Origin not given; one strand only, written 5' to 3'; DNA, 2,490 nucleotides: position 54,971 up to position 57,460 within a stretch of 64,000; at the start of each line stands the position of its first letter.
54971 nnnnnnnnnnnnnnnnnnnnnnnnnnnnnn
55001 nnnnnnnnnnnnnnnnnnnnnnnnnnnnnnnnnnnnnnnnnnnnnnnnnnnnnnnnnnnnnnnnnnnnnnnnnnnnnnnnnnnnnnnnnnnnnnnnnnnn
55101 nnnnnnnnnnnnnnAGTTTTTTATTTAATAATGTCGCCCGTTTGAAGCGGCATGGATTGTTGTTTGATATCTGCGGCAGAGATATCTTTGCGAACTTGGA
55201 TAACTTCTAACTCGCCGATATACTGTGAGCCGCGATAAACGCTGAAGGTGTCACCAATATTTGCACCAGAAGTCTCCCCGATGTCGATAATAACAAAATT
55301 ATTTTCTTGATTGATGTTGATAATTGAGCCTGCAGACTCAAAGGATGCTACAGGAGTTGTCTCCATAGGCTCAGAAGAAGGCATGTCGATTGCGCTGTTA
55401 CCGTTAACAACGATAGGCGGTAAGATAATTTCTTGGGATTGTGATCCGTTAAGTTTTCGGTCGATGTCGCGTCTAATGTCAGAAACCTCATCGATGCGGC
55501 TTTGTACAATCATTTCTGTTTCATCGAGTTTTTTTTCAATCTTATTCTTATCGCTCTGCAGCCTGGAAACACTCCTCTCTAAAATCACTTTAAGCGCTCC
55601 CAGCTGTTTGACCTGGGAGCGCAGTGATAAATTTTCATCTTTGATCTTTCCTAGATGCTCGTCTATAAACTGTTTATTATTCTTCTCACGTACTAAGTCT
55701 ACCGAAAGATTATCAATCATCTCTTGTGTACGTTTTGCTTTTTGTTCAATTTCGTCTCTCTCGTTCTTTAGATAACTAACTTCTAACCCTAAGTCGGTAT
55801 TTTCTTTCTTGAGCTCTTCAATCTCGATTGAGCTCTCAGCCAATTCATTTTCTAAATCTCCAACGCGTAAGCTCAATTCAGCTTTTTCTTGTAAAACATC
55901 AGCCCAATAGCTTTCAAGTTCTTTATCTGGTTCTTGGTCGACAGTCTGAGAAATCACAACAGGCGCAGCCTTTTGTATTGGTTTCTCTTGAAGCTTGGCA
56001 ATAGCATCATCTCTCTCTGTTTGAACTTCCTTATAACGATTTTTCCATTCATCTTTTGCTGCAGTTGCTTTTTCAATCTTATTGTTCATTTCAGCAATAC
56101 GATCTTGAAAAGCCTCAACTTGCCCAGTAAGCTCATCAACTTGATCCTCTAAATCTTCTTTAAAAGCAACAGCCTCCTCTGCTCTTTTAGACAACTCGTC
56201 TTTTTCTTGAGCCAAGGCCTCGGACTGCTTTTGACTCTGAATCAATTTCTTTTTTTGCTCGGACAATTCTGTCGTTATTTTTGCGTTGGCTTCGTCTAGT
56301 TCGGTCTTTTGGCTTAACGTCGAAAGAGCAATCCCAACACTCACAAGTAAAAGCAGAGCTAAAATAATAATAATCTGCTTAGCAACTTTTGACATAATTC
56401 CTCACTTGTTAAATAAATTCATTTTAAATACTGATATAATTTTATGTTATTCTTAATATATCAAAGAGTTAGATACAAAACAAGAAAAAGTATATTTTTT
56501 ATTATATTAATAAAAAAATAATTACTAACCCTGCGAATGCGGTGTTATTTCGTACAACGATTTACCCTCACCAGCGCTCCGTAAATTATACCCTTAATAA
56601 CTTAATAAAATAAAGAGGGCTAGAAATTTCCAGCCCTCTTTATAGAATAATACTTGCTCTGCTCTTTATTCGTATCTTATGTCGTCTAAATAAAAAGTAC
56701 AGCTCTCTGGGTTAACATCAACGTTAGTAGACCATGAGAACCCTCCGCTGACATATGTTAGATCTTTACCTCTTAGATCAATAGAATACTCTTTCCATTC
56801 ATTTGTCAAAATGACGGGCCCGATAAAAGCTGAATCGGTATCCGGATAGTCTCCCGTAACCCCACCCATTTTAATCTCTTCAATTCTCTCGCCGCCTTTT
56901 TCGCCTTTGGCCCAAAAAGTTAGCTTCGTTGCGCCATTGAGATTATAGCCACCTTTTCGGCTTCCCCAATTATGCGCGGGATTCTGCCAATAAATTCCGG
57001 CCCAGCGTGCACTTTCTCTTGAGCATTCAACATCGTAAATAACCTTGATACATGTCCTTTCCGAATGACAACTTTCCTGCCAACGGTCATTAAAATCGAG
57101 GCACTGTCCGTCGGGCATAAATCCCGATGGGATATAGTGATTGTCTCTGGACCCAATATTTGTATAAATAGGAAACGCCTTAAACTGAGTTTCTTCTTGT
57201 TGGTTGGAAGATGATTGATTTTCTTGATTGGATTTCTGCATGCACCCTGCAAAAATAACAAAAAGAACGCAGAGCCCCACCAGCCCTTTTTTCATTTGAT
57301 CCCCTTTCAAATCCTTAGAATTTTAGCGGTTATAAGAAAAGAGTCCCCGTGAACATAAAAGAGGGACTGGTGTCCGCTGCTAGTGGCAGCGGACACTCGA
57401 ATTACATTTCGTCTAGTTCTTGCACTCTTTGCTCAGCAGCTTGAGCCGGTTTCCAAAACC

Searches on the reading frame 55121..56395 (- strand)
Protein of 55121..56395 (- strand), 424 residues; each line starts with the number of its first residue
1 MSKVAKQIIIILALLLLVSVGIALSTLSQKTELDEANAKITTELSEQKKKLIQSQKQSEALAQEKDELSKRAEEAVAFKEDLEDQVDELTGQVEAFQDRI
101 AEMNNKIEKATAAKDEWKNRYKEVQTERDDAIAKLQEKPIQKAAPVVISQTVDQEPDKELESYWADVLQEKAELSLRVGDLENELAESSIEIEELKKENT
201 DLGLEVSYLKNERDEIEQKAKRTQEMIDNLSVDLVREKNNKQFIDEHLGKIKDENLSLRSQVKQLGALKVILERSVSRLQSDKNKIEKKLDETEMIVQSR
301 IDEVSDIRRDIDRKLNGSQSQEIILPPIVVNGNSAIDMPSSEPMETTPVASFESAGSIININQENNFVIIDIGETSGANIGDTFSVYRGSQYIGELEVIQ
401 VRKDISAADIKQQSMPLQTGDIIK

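Call 18: search_protein_families(library=ncbifam, proteins=[window:55121-56395:-], max_evalue=0.01)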
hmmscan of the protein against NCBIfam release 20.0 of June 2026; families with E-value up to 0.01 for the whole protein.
window:55121-56395:- (424 aa): 9 families
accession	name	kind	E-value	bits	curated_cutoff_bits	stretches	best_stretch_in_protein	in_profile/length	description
TIGR02168.1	SMC_prok_B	equivalog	4.5e-08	31.3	567.35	1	41-310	238-502/1181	chromosome segregation protein SMC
TIGR04523.1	Mplasa_alph_rch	subfamily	1.2e-07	30.1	270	1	156-299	406-549/745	helix-rich protein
TIGR02169.1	SMC_prok_A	equivalog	3.6e-06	25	729.4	2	31-138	795-902/1165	chromosome segregation protein SMC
NF041035.1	Rad50_Halo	equivalog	0.00025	19.6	1000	1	29-137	315-423/883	DNA double-strand break repair ATPase Rad50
NF033885.1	conj_TraP_IncI1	equivalog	0.00049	19.9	135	1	7-140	19-156/217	conjugal transfer protein TraP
NF045487.1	ASRP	equivalog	0.00086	18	300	0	158-264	365-471/593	archaea-specific SMC-related protein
TIGR04211.1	SH3_and_anchor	equivalog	0.0018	17.9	65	1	167-265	57-158/198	TIGR04211 family SH3 domain-containing protein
NF045780.1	TrlF_fam_ATP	equivalog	0.0028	16.4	350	1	35-320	456-740/944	TrlF family AAA-like ATPase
NF002572.0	PRK02224.1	equivalog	0.0029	16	1087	0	28-136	314-422/888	DNA double-strand break repair ATPase Rad50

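Call 19: search_protein_families(library=pfam, proteins=[window:55121-56395:-], max_evalue=0.001)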
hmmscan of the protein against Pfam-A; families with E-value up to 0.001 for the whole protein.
window:55121-56395:- (424 aa): 2 families
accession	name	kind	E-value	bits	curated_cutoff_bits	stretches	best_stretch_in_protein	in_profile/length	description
PF07889.17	DUF1664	-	1.3e-05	25.6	34.6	0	158-231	48-121/124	Protein of unknown function (DUF1664)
PF04977.20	DivIC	-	0.00031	20.9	28.9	1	178-227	19-68/80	Septum formation initiator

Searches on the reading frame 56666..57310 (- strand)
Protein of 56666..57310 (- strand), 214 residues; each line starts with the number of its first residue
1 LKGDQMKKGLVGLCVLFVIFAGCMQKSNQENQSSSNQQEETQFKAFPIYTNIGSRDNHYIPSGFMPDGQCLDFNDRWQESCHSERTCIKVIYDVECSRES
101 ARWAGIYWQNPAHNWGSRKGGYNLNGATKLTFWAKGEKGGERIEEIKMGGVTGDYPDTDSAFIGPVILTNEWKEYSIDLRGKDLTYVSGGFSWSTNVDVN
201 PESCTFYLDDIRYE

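Call 5: search_protein_families(library=pfam, proteins=[window:56666-57310:-], max_evalue=1)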
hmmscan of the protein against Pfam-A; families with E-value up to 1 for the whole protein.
window:56666-57310:- (214 aa): 1 family
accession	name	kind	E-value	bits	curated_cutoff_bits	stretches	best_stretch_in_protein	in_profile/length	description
PF16860.10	CX9C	-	0.45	10.9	26.4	0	68-86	16-34/44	CHCH-CHCH-like Cx9C, IMS import disulfide relay-system,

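Call 18: search_protein_families(library=ncbifam, proteins=[window:56666-57310:-], max_evalue=0.01)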
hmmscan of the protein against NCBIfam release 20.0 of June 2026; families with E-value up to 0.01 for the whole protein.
window:56666-57310:- (214 aa): 4 families
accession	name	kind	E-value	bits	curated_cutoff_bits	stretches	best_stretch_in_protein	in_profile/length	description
NF041193.1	lipo_SP0191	subfamily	6.6e-05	23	75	1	6-42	1-37/190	SP0191 family lipoprotein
NF038128.1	choice_anch_J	domain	0.0045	17.2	30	0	123-212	71-161/162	choice-of-anchor J domain-containing protein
NF058647.1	lipo_LytA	equivalog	0.0075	16.5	110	0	6-81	1-78/107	acidic lipoprotein LytA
NF041428.1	TrsH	subfamily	0.0096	16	150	0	6-40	1-35/149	TrsH/TraH family protein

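Call 20: search_solved_structures(query=window:56666-57310:-, max_evalue=10, show_alignments=1)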
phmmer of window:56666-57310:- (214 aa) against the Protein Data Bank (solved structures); distinct sequences matched with E-value up to 10: 2.
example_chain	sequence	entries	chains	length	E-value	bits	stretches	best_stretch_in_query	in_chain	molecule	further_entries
5ic7_A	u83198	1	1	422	0.051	16.4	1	25-78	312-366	Putative uncharacterized protein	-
5oql_N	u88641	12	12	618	0.084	15.7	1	25-78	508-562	Utp18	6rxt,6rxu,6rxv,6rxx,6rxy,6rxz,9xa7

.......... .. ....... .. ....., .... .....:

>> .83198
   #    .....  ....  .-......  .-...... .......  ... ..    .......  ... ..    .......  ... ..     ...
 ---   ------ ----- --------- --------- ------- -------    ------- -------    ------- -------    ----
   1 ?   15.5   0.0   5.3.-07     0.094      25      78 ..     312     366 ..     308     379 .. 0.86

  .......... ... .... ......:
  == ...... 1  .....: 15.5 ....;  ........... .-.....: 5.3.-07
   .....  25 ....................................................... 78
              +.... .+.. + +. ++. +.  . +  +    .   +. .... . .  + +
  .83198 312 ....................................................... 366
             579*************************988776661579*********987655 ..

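Call 56: find_homologous_proteins(query=window:56666-57310:-, max_evalue=0.00001)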
Query window:56666-57310:- (214 aa): 1330 proteins with E <= 0.00001 among 1358 candidates; the best 120 are listed.
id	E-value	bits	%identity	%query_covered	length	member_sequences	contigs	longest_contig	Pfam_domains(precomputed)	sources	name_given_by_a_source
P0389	9.1e-145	498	100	98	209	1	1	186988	-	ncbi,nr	ncbi:MAG: hypothetical protein P9M07_08595 [Candidatus Aceula meridiana]|nr:hypothetical protein [Ca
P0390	2.0e-132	458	89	98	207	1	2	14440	-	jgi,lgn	-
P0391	3.4e-122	424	59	79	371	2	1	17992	-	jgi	jgi:hypothetical protein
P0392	1.0e-118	413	52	88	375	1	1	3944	-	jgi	-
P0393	1.8e-117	409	57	79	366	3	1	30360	-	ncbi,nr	ncbi:MAG: hypothetical protein AMJ95_11445 [Omnitrophica WOR_2 bacterium SM23_72]|nr:MAG: hypothetic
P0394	2.0e-117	409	45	95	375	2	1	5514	-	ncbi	ncbi:hypothetical protein EPN16_03625, partial [bacterium]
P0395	2.9e-117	408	78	98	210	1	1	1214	-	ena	-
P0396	2.1e-115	402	58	86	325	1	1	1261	-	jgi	jgi:hypothetical protein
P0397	3.6e-115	401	49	92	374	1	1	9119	-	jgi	jgi:hypothetical protein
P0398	1.1e-114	400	53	83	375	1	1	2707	-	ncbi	ncbi:MAG: hypothetical protein V1709_08920, partial [Planctomycetota bacterium]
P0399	4.5e-112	391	51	83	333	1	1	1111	-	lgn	-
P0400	3.8e-111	388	56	79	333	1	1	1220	-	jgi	jgi:hypothetical protein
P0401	2.9e-109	382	74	98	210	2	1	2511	-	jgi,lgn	jgi:hypothetical protein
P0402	3.2e-109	382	57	79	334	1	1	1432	-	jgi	jgi:hypothetical protein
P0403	5.0e-109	381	74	94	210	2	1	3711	-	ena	-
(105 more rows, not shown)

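Call 58: search_solved_structures(query=A4, max_evalue=10, show_alignments=2)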
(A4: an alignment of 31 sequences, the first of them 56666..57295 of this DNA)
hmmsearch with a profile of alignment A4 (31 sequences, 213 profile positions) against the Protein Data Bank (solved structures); distinct sequences matched with E-value up to 10: 0.

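Call 59: search_protein_families(library=pfam, alignment_id=A4, max_evalue=1)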
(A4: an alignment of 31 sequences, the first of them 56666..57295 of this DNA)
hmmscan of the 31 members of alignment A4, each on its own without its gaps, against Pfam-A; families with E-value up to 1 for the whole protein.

A. member 1, window:56666-57295:- (209 aa): 1 family
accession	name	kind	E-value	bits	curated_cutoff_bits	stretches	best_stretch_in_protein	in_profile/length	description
PF16860.10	CX9C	-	0.43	11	26.4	0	63-81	16-34/44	CHCH-CHCH-like Cx9C, IMS import disulfide relay-system,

B. families by the number of members that match (of 31 scanned): 12 families
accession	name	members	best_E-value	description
PF16860.10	CX9C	4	0.079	CHCH-CHCH-like Cx9C, IMS import disulfide relay-system,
PF08139.17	LPAM_1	2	0.055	Prokaryotic membrane lipoprotein lipid attachment site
PF05966.18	Chordopox_A33R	2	0.074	Chordopoxvirus A33R protein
PF21582.3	CBM30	1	0.0042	Carbohydrate binding domain 30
PF20363.3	DUF6658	1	0.036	Family of unknown function (DUF6658)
PF24745.1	DUF7693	1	0.044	Domain of unknown function (DUF7693)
PF10538.15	ITAM_Cys-rich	1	0.058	Hantavirus ITAM motif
PF11999.13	Ice_binding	1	0.06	Ice-binding-like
PF04886.17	PT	1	0.085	PT disordered repeat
PF07646.21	Kelch_2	1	0.22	Kelch motif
PF00195.25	Chal_sti_synt_N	1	0.28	Chalcone and stilbene synthases, N-terminal domain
PF07835.17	COX4_pro_2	1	0.3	Bacterial aa3 type cytochrome c oxidase subunit IV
